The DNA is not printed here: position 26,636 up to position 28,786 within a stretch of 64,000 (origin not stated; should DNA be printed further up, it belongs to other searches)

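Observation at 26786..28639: Type IV prepilin fused to two tandem flagellin D1-like modules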

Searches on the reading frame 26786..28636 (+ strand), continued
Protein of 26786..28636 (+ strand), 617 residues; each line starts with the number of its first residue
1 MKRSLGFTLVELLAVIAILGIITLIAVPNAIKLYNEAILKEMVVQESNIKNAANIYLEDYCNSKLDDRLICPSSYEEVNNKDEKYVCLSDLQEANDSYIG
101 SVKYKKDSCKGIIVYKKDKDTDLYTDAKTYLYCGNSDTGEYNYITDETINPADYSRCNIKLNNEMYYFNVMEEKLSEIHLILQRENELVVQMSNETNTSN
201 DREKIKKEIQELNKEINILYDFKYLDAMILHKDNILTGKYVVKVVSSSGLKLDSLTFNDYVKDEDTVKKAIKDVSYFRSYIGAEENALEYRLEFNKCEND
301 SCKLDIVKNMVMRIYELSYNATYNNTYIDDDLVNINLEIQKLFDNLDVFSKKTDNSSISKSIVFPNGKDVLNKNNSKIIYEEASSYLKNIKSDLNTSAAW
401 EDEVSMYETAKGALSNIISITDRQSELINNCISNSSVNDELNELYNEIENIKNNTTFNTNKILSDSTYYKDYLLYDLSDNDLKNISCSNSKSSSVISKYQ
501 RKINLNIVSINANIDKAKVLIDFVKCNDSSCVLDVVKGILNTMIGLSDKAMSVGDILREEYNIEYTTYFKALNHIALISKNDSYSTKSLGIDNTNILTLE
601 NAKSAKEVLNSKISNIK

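Call 11: find_related_loci(query=A1, collection=genome_contigs, flank=10000)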
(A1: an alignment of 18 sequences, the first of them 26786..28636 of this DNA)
Query A1 (617 aa) in genome_contigs; peptide patterns used: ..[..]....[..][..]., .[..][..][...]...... (x = any residue, [..] = any of these).
599 stretches matched a pattern (row limit reached: there are more); 156 encode a relative of the query (tblastn E <= 1e-3); the best 80 are kept; 79 distinct loci.
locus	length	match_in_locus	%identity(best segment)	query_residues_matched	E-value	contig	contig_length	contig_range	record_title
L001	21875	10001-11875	54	1-617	0e+0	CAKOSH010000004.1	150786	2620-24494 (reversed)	MAG: uncultured Bacilli bacterium isolate REFINED_METABAT215_TOP10_CONTIGS_1500_ASSEMBLY_K77_MERGED__Hadza_MoBio_C-REDO_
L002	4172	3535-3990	56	6-158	6e-46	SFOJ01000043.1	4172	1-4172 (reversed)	MAG: Mollicutes bacterium isolate W3P13.010 Contig9237, whole genome shotgun sequence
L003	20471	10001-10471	52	1-158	1e-45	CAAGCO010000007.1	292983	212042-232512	MAG TPA_asm: Bacilli bacterium, isolate HGM10772, WGS project CAAGCO010000000 data, contig: SRS476120_52_k119_56323, who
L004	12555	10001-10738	38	1-258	1e-45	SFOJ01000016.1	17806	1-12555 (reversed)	MAG: Mollicutes bacterium isolate W3P13.010 Contig931, whole genome shotgun sequence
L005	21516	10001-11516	50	6-159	6e-39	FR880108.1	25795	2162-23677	Clostridium sp. CAG:524 genomic scaffold, scf42, whole genome shotgun sequence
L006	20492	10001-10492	44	1-157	6e-31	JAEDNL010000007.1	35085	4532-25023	MAG: Bacilli bacterium isolate MAG291 NODE_1033_length_35085_cov_15.598630, whole genome shotgun sequence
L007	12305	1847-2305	54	6-159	2e-39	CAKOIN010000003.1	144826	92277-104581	MAG: uncultured Bacilli bacterium isolate REFINED_METABAT215_TOP10_CONTIGS_1500_ASSEMBLY_K77_MERGED__Hadza_MoBio_hadza-A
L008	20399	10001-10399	45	6-140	4e-24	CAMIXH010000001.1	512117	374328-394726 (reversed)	MAG: uncultured Tenericutes bacterium isolate SRR12081296_bin.39_metaWRAP_v1.3_MAG genome assembly, contig: ERZ12289772.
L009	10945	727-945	43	1-75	3e-11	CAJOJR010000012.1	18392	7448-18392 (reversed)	uncultured Bacilli bacterium isolate Reindeer_1_mag_108 genome assembly, contig: scaffold_3125, whole genome shotgun seq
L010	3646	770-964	54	1-64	2e-10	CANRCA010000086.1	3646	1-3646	MAG: uncultured Bacilli bacterium isolate Lapin-027__bin88 genome assembly, contig: Lapin-027__NODE_30394_length_3646_co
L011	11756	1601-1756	55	1-53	1e-9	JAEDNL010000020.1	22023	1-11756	MAG: Bacilli bacterium isolate MAG291 NODE_2308_length_22023_cov_15.206072, whole genome shotgun sequence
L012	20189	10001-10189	52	1-62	1e-9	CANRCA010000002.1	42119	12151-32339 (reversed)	MAG: uncultured Bacilli bacterium isolate Lapin-027__bin88 genome assembly, contig: Lapin-027__NODE_649_length_42119_cov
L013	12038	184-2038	65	1-37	2e-9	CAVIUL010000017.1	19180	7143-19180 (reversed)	bacterium isolate H07617-L1_cleanbin_000038 genome assembly, contig: Spades_H07617-L1_contig_1898, whole genome shotgun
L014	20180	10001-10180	50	1-59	3e-9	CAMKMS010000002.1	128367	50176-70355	MAG: uncultured Tenericutes bacterium isolate SRR12081297_bin.29_metaWRAP_v1.3_MAG genome assembly, contig: ERZ12289777.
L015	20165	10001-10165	55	6-59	3e-9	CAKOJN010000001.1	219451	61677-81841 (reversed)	MAG: uncultured Bacilli bacterium isolate REFINED_METABAT215_TOP10_CONTIGS_1500_ASSEMBLY_K77_MERGED__Hadza_MoBio_hadza-I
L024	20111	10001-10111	65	1-37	3e-8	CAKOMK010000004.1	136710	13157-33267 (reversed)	MAG: uncultured Bacilli bacterium isolate REFINED_METABAT215_TOP10_CONTIGS_1500_ASSEMBLY_K77_MERGED__Hadza_MoBio_hadza-E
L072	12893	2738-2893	47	1-53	1e-6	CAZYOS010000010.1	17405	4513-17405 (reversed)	MAG TPA_asm: uncultured Clostridium sp. isolate SRP294416_co3_872 genome assembly, contig: NODE_5358_length_17405_cov_6.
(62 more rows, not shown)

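Call 25: find_encoding_contigs(protein=P0009, flank=10000, max_places=3)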
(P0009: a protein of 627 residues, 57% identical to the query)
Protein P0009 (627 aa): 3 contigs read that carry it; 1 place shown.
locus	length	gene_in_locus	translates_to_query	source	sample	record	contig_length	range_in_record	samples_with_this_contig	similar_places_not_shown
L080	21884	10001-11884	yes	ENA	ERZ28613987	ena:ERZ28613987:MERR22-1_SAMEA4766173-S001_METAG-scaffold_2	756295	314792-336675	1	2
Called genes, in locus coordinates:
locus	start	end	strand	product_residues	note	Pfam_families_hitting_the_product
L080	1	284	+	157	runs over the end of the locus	PF12389:Peptidase_M73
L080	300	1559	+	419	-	PF18895:T4SS_pilin (weak), PF13539:Peptidase_M15_4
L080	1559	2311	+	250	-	-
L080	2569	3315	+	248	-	PF01966:HD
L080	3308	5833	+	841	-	PF00133:tRNA-synt_1, PF01406:tRNA-synt_1e (faint), PF09334:tRNA-synt_1g, PF13603:tRNA-synt_1_2 (faint), PF09334:tRNA-synt_1g, PF00133:tRNA-synt_1, PF08264:Anticodon_1, PF10458:Val_tRNA-synt_C (weak)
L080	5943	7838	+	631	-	PF07963:N_methyl, PF00669:Flagellin_N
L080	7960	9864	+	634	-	PF07963:N_methyl (weak), PF00669:Flagellin_N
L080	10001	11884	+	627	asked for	PF07963:N_methyl, PF00669:Flagellin_N (weak)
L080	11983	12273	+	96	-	PF13797:Post_transc_reg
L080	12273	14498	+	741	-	PF21760:SecD_1st, PF22599:SecDF_P1_head, PF02355:SecD_SecF_C, PF07549:Sec_GG (weak), PF02355:SecD_SecF_C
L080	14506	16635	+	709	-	PF13328:HD_4, PF04607:RelA_SpoT, PF02824:TGS, PF19296:RelA_AH (weak), PF28438:RelA_RIS, PF13291:ACT_4 (weak)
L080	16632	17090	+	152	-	PF02580:Tyr_Deacylase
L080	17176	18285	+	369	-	PF07963:N_methyl, PF19789:DUF6273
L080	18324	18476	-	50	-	-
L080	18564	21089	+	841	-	PF01624:MutS_I, PF05188:MutS_II (weak), PF05192:MutS_III, PF05190:MutS_IV, PF00488:MutS_V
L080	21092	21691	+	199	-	-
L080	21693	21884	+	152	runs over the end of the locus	-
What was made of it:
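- The syntenic slot holds three tandem fusions in L080 (call 25). L080 has three fusions and no plain pilin within 10 kb (call 25). L080 has three tandem fusion paralogues and no plain pilin in the 20-kb locus (call 25).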

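Call 28: predict_structure(alignment_id=A1)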
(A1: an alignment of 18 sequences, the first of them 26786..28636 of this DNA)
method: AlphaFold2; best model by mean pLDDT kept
length: 617 residues; sequences in the alignment: 18
mean_pLDDT: 84.8   pTM: 0.75
mean pLDDT of the five models: 84.8, 84.7, 84.5, 82.9, 77.8
residues with pLDDT >= 90: 343; 70-90: 191; 50-70: 43; < 50: 40
segments of 3 or more residues with pLDDT < 50: 1-14, 16-35, 101-106
pLDDT, mean of each block of 10 residues (from residue 1): 36 45 33 47 73 77 62 73 81 56 55 84 79 77 71 75 84 93 94 85 93 96 89 90 95 90 94 95 94 90 94 95 90 96 97 94 95 95 83 76 95 96 93 80 95 89 86 88 89 95 96 96 88 95 97 96 96 92 93 95 96 88
secondary structure, 60 per line:
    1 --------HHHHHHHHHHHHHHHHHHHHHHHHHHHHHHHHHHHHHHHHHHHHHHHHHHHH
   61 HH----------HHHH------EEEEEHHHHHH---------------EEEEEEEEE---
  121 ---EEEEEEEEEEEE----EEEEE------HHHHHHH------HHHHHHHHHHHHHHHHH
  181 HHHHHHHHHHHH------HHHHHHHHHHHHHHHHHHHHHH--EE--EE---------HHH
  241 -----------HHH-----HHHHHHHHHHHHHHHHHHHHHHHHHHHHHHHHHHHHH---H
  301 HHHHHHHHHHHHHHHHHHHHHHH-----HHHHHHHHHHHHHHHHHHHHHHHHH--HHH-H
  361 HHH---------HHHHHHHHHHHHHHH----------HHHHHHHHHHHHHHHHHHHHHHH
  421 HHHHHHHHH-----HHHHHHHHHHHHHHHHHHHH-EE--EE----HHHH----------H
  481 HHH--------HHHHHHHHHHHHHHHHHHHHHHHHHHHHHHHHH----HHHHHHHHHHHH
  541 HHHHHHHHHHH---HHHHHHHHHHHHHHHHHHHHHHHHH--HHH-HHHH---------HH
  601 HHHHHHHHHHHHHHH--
elements in order: H9-62 H73-76 E83-87 H88-93 E109-117 E124-135 E140-144 H151-157 H164-192 H199-220 H260-296 H300-323 H329-353 H360-363 H373-387 H398-429 H435-454 H466-469 H480-483 H492-524 H529-551 H555-579 H586-589 H599-615
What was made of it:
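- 26804..27265 (+): Mature pilin module (residues 7-160). It comprises the alpha1 helix with Phe+1 and Glu+5, a beta-sheet head and six invariant Cys (C61, C71, C87, C109, C133, C157). AF2 gives helix 9-62 and strands 83-144 (call 28).
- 27677..27976 (+): U2 (residues 298-397): degenerate flagellin N-hairpin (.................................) followed by a short helix. AF2 helices 300-323, 329-353 and 373-387 (call 28).
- On Type IV pilins / type IV filament subunits: AF2 gives helix 9-62 and strands 83-87, 109-117, 124-135 and 140-144 (call 28; pLDDT is only 55-84 in the head and below 50 for residues 1-35).
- Checked: Only about 6 residues separate the last pilin Cys (C157) from the first D1 helix (H164, call 28).
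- AF2 full-length model: pLDDT 84.8, pTM 0.75 (call 28). The N-terminal 35 residues of the AF2 model have pLDDT below 50 (call 28).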

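Call 31: fold_search(model_id=the predicted structure, library=pdb)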
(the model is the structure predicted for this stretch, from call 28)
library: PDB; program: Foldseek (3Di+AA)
matches with E <= 10: 418; with E <= 0.001: 0
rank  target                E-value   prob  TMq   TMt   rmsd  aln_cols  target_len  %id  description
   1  5z7q                  2.9e-02  1.00  0.19  0.62   4.5       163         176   20  Crystal structure of Bacillus cereus flagellin (released 2018-05-30)
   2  8cxm_0                4.2e-02  1.00  0.18  0.41  20.4       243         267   20  Cryo-EM structure of the supercoiled E. coli K12 flagellar filament core, Normal waveform (released 2022-09-07)
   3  9hpz_A                4.5e-02  1.00  0.18  0.40  15.9       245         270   22  Cryo-EM structure of the wild-type flagellar filament from Roseburia hominis (released 2025-12-10)
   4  6gow_D                4.5e-02  0.99  0.16  0.34  18.3       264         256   15  Crystal structure of the flagellin-FliS complex from Bacillus subtilis crystallized in spacegroup P22121 (released 2018-08-29)
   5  5wjw_A                7.1e-02  0.91  0.18  0.32  28.0       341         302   13  Cryo-EM structure of B. subtilis flagellar filaments H84R (released 2017-10-25)
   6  8jmv_A                7.1e-02  0.82  0.17  0.28  32.6       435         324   13  Flagellar fibrils from Bacillus amyloliquefaciens (released 2023-12-06)
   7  8cvi_D                7.8e-02  1.00  0.18  0.41  19.6       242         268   20  Cryo-EM structure of the supercoiled EPEC H6 flagellar filament core Curly I waveform (released 2022-09-07)
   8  5maw_D                8.4e-02  0.99  0.16  0.32  13.9       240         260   16  Crystal structure of the flagellin-FliS complex from Bacillus subtilis (released 2017-12-20)
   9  9oxj_A                1.3e-01  0.99  0.19  0.40  26.4       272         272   14  CryoEM structure of FlaA filament from Shewanella oneidensis (released 2025-07-16)
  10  9oxk_A                1.6e-01  0.95  0.16  0.33  24.8       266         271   14  CryoEM structure of FlaB filament from Shewanella oneidensis (released 2025-07-16)
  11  8pv6_CR               1.9e-01  0.15  0.11  0.13  28.0       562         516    9  Chaetomium thermophilum pre-60S State 3 - post-5S rotation with Rix1 complex with Foot - composite structure (released 2023-11-15)
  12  9lry_A                1.9e-01  0.96  0.20  0.39  27.8       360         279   12  Straight and symmetrical filament of the spirochete periplasmic flagella of Leptospira biflexa (released 2025-12-24)
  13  8y0p_A                1.9e-01  0.13  0.10  0.11  23.2       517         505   10  Beta-Catenin in complex with peptide 301 (released 2024-04-17)
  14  8y0g                  2.1e-01  0.12  0.10  0.12  23.4       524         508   10  Human beta-catenin crystal structure (released 2024-03-13)
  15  9lrz                  2.2e-01  0.96  0.19  0.39  26.3       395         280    9  Core filament of the spirochete periplasmic flagella of Leptospira biflexa (released 2025-12-24)
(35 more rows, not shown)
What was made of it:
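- Tried and rejected: Full-length Foldseek: weak E-values (0.03, call 31).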

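Call 35: search_protein_families(library=pfam, proteins=[L024:6117-7622:-, L024:7751-8269:+, L024:8285-9988:+, L024:10001-10897:+, L024:11161-12198:+, L024:12205-14571:+, L024:3675-5561:-, L024:5662-6090:+, L072:4913-5365:+, L072:2711-3154:+], max_evalue=0.001)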
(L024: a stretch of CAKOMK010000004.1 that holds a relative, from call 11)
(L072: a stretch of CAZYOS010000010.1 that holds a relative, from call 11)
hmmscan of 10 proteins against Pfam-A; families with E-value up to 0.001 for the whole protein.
L024:6117-7622:- (501 aa): 7 families
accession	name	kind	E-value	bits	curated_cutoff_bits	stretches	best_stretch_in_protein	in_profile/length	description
PF00437.27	T2SSE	-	2.6e-124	415.1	24.9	1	7-388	5-369/370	Type II/IV secretion system protein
PF13173.12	AAA_14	-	7.2e-06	26.5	27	1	144-256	2-105/129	AAA domain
PF13401.12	AAA_22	-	5.2e-05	24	27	1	144-189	5-50/130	AAA domain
PF20720.3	nSTAND3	-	0.00026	21.2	27.2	1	143-184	16-57/155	Novel STAND NTPase 3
PF03266.21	NTPase_1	-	0.00064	20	23.9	0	147-175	2-30/168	NTPase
PF25199.1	nSTAND_NTPase5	-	0.00079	19.7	34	0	145-194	42-92/145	Novel STAND NTPase 5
PF13191.12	AAA_16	-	0.00089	20.2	32.6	0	145-173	25-53/167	AAA ATPase domain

L024:7751-8269:+ (173 aa): 1 family
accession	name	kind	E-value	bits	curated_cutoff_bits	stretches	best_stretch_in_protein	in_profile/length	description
PF07963.17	N_methyl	-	3e-07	30.2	21.2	1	2-25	3-26/27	Prokaryotic N-terminal methylation motif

L024:8285-9988:+ (568 aa): 3 families
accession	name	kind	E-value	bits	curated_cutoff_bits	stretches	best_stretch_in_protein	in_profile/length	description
PF00587.30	tRNA-synt_2b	-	2.2e-21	77.1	29.3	1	94-452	1-179/179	tRNA synthetase class II core domain (G, H, P, S and T)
PF04073.20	tRNA_edit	-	1e-20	74.5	25.5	1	256-368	1-118/123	Aminoacyl-tRNA editing domain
PF03129.25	HGTP_anticodon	-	1.2e-17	64.3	21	1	468-559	1-93/94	Anticodon binding domain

L024:10001-10897:+ (299 aa): 1 family
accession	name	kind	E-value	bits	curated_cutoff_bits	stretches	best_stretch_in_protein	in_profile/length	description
PF07963.17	N_methyl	-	4.5e-08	32.8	21.2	1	1-27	1-27/27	Prokaryotic N-terminal methylation motif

L024:11161-12198:+ (346 aa): 2 families
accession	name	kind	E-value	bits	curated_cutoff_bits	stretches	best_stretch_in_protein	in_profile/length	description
PF01409.25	tRNA-synt_2d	-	1.7e-99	332.7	19.8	1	93-341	2-246/246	tRNA synthetases class II core domain (F)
PF02912.23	Phe_tRNA-synt_N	-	1.2e-21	76.9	22.3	1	21-88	2-69/69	Aminoacyl tRNA synthetase class II, N-terminal domain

L024:12205-14571:+ (789 aa): 5 families
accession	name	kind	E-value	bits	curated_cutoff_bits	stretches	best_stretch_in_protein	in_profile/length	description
PF03483.22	B3_4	-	9.9e-59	198.3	29.3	1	221-388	5-174/174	B3/4 domain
PF17759.6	tRNA_synthFbeta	-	8.7e-50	169.6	22.4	1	477-676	1-213/214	Phenylalanyl tRNA synthetase beta chain CLM domain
PF03147.19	FDX-ACB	-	1.4e-28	99.6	31.1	1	694-787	1-94/94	Ferredoxin-fold anticodon binding domain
PF03484.21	B5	-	4.7e-18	65.6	28.6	1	408-473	1-66/67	tRNA synthetase B5 domain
PF01588.26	tRNA_bind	-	5.4e-18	65.3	27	1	45-128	1-82/96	Putative tRNA binding domain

L024:3675-5561:- (628 aa): 4 families
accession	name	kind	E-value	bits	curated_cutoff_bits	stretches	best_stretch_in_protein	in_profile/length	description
PF00905.27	Transpeptidase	-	7.5e-81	272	22.1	1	245-548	4-299/299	Penicillin binding protein transpeptidase domain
PF03717.20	PBP_dimer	-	5.4e-25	89.3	24.4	1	52-200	2-177/180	Penicillin-binding Protein dimerisation domain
PF03793.24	PASTA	-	1.1e-09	38.5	23.2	1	576-627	2-62/64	PASTA domain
PF21922.1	PBP_dimer_2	-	0.00018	22.2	27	1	147-186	24-62/83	Penicillin binding protein A dimerisation domain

L024:5662-6090:+ (143 aa): 0 families

L072:4913-5365:+ (151 aa): 1 family
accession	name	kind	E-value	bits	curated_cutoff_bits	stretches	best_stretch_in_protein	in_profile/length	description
PF07963.17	N_methyl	-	2.1e-08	33.8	21.2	1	5-29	2-26/27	Prokaryotic N-terminal methylation motif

L072:2711-3154:+ (148 aa): 1 family
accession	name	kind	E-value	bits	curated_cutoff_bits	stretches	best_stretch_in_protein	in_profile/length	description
PF07963.17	N_methyl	-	2.2e-08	33.8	21.2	1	10-34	2-26/27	Prokaryotic N-terminal methylation motif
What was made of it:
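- Machinery in the lineage: a related MAG has a T2SSE ATPase (PF00437, 415 bits) adjacent to pilin genes (call 35). A conserved T2SSE ATPase sits beside pilin genes in a related MAG (call 35).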
